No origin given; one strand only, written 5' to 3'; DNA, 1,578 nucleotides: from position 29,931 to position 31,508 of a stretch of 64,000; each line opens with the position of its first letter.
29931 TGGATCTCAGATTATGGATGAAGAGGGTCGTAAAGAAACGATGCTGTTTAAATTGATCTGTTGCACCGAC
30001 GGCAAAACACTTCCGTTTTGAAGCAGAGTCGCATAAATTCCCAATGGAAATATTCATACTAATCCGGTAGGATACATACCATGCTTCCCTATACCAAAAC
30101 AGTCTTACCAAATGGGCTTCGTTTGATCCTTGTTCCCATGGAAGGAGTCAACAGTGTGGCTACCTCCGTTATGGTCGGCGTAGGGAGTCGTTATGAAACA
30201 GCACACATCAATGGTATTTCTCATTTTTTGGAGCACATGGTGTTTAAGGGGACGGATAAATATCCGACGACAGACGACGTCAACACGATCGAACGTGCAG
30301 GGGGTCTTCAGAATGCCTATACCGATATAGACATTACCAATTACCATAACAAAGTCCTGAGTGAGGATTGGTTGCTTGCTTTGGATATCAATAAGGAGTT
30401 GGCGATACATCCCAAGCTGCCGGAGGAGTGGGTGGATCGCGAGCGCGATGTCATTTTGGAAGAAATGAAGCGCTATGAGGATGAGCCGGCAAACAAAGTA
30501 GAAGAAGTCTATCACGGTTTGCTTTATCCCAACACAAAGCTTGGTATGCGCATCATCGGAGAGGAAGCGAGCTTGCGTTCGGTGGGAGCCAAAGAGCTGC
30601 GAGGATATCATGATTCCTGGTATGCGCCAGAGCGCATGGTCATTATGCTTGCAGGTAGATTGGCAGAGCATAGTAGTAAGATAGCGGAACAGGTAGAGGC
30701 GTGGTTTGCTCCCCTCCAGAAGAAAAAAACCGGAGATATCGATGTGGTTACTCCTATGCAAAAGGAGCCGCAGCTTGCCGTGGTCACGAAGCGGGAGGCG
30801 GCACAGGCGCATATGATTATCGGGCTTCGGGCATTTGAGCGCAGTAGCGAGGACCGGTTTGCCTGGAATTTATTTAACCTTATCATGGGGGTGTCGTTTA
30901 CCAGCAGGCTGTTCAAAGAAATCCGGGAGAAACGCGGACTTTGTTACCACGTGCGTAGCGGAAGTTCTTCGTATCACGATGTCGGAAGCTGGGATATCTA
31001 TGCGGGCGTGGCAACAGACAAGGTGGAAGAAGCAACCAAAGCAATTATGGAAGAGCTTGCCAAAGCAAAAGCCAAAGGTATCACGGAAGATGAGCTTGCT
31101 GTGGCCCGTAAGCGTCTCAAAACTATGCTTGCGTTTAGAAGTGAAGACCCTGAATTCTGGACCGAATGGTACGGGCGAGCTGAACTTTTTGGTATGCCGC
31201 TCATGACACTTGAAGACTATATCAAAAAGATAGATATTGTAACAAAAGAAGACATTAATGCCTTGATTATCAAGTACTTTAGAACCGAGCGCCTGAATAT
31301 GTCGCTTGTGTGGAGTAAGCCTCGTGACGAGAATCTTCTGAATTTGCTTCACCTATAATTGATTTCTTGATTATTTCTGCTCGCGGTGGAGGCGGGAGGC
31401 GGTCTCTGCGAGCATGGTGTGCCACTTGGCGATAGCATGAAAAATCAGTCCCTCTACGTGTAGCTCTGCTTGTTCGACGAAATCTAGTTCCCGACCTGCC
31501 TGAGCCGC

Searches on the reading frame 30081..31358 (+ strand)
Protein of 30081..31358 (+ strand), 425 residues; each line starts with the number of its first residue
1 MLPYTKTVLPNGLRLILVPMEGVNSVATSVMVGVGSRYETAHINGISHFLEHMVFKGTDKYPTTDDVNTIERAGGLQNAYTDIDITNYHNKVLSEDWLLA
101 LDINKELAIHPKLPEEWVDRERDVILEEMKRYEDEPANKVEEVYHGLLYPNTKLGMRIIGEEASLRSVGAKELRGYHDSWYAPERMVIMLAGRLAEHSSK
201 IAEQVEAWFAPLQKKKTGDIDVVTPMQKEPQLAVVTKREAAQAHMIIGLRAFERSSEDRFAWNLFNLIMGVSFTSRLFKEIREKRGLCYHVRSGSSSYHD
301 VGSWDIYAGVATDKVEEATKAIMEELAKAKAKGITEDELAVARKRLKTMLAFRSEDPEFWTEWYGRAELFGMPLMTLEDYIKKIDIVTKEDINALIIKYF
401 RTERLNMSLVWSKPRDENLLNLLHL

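Call 14: search_protein_families(library=pfam, proteins=[window:30081-31358:+], max_evalue=0.01)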
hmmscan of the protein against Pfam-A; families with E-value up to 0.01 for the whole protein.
window:30081-31358:+ (425 aa): 2 families
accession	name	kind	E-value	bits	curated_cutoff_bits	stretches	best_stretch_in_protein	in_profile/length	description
PF05193.26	Peptidase_M16_C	-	5.6e-35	121.3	23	1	169-346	3-181/181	Peptidase M16 inactive domain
PF00675.25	Peptidase_M16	-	1.4e-32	113.1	22.3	1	24-160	11-147/149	Insulinase (Peptidase family M16)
